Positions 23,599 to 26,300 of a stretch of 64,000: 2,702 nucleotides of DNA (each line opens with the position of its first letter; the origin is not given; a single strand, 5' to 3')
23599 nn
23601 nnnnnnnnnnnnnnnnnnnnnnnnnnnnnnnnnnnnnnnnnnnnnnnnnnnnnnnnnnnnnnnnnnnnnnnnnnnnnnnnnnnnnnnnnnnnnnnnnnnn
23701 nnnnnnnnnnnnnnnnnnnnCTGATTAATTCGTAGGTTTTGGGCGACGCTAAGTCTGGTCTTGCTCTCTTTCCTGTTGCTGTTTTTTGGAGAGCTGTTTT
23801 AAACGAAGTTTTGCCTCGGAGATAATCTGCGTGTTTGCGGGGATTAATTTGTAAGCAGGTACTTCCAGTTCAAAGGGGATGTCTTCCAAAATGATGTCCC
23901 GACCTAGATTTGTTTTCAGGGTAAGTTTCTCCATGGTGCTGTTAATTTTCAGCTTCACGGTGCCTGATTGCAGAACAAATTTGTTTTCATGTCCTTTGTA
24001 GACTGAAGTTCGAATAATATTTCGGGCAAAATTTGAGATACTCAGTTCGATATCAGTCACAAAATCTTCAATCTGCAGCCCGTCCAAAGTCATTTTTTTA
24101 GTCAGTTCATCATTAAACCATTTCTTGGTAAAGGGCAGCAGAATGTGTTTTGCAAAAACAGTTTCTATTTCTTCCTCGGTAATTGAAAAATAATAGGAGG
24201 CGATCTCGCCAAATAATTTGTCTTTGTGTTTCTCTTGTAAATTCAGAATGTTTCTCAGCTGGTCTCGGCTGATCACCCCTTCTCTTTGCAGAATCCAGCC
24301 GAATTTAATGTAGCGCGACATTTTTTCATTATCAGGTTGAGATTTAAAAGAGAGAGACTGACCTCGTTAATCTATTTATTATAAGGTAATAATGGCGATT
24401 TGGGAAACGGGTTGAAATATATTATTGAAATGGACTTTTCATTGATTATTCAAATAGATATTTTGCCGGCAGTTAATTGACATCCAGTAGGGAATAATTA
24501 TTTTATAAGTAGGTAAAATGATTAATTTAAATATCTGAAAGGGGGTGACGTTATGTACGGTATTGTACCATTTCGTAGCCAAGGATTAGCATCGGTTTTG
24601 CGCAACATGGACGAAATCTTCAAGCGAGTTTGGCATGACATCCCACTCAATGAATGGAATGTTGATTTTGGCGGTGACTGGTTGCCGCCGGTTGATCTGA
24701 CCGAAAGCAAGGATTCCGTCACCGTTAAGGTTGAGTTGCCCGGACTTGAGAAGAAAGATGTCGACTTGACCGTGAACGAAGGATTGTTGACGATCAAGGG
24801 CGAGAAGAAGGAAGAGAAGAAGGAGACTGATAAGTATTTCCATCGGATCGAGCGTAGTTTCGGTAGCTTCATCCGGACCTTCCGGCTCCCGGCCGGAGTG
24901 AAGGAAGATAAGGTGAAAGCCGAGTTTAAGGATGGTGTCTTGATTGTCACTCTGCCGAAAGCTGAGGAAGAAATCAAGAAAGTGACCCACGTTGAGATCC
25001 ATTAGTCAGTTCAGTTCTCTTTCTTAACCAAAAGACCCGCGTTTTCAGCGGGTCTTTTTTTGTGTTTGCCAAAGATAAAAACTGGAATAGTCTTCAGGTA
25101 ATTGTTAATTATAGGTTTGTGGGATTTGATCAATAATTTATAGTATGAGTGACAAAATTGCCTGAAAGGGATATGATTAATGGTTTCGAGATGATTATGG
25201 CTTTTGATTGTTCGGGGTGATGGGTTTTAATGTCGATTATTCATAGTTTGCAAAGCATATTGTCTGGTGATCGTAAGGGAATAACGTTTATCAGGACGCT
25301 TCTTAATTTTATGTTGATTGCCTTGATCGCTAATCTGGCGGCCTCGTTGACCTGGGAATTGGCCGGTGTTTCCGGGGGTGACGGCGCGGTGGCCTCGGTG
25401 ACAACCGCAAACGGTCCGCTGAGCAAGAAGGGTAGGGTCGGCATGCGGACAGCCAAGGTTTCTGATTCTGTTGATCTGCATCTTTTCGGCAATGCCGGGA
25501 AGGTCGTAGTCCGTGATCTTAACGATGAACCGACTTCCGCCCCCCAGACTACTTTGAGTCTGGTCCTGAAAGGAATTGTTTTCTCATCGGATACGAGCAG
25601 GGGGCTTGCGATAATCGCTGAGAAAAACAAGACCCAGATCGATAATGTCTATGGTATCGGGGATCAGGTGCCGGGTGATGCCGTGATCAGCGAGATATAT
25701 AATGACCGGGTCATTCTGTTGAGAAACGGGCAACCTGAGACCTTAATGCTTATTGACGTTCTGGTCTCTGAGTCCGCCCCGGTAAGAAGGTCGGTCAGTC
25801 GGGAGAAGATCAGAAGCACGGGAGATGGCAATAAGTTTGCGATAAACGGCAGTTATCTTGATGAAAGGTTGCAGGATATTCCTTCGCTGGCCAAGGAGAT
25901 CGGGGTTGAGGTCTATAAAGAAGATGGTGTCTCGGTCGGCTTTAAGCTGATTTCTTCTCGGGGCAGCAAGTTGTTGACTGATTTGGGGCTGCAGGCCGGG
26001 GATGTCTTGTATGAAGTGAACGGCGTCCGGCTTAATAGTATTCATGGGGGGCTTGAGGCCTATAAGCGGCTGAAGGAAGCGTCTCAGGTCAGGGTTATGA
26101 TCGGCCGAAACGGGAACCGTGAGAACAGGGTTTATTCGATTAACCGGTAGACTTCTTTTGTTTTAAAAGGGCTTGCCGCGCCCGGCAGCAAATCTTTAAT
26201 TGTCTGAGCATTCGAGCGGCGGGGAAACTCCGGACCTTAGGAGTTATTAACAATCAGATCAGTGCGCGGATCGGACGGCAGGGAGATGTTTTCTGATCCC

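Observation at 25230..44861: T2SS physically coupled to surface multihaem cytochromes: candidate self-contained extracellular-electron-transfer island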

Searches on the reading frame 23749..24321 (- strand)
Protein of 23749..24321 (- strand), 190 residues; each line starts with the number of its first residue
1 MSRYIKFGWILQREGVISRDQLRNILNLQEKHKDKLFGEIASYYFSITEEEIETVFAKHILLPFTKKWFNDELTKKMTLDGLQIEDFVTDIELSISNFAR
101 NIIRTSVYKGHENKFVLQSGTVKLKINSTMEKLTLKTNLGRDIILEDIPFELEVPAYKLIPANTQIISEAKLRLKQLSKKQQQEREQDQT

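Call 31: search_protein_families(library=pfam, proteins=[window:23749-24321:-], max_evalue=0.001)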
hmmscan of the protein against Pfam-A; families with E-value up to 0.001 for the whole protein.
window:23749-24321:- (190 aa): 0 families

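Call 33: search_protein_families(library=ncbifam, proteins=[window:23749-24321:-], max_evalue=0.01)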
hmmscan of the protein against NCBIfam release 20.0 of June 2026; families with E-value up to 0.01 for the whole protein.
window:23749-24321:- (190 aa): 1 family
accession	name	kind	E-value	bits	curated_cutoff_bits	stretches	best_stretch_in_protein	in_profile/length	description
NF053729.1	c-di-GMP_motif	domain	2.8e-06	27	38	1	7-58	2-52/53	cyclic di-GMP-binding domain-containing protein, MshE-related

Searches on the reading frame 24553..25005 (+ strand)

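Call 31: search_protein_families(library=pfam, proteins=[window:24553-25005:+], max_evalue=0.001)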
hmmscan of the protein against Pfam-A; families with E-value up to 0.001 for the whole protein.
window:24553-25005:+ (150 aa): 3 families
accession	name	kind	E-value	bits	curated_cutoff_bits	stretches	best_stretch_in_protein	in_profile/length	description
PF00011.27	HSP20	-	7.8e-25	87.4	20.8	1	50-150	3-102/102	Hsp20/alpha crystallin family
PF17886.7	ArsA_HSP20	-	1.1e-09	38.2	22.5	1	54-133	2-62/63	HSP20-like domain found in ArsA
PF04969.22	CS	-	7.6e-05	24.1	21.3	1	47-136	3-78/78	CS domain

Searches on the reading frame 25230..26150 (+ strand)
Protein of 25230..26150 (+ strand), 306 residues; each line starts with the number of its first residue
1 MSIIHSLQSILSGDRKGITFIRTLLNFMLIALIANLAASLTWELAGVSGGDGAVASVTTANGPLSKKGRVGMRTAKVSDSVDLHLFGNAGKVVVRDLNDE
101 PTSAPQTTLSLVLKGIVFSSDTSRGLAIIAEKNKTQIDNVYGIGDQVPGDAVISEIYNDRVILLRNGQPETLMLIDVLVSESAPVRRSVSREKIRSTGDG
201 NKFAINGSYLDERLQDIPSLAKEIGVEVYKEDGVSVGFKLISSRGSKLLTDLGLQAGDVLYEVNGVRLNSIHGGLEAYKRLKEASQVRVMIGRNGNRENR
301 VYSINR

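Call 4: search_protein_families(library=pfam, proteins=[window:25230-26150:+], max_evalue=0.01)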
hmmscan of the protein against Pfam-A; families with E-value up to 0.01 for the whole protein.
window:25230-26150:+ (306 aa): 4 families
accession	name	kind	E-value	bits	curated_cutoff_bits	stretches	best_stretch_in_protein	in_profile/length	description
PF11356.14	T2SSC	-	2.6e-31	108.8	27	1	28-174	2-141/141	Type II secretion system protein C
PF17820.7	PDZ_6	-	0.00089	19.4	27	1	252-273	14-31/54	PDZ domain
PF13180.12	PDZ_2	-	0.0011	19.6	27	1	252-299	28-75/80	PDZ domain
PF00595.29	PDZ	-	0.0081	17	23.2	0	253-287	42-76/81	PDZ domain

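Call 33: search_protein_families(library=ncbifam, proteins=[window:25230-26150:+], max_evalue=0.01)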
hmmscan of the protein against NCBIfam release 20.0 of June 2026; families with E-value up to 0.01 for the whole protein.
window:25230-26150:+ (306 aa): 5 families
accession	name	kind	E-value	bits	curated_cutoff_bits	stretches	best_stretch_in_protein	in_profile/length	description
NF041515.1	GspC_delta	equivalog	8.5e-36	124.3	150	1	24-304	6-310/311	type II secretion system protein GspC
TIGR01713.1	typeII_sec_gspC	equivalog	3.2e-28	99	101.6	1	26-299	4-254/259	type II secretion system protein GspC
NF007242.0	PRK09681.1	equivalog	2.2e-08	33.5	561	1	12-183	32-194/319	type II secretion system protein GspC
NF041616.1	T2SS_C_SYNERG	exception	0.00081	18.8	200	1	228-297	219-288/296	type II secretion system protein GspC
TIGR02860.1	spore_IV_B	equivalog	0.0063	15.5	305.25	1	222-297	96-173/402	SpoIVB peptidase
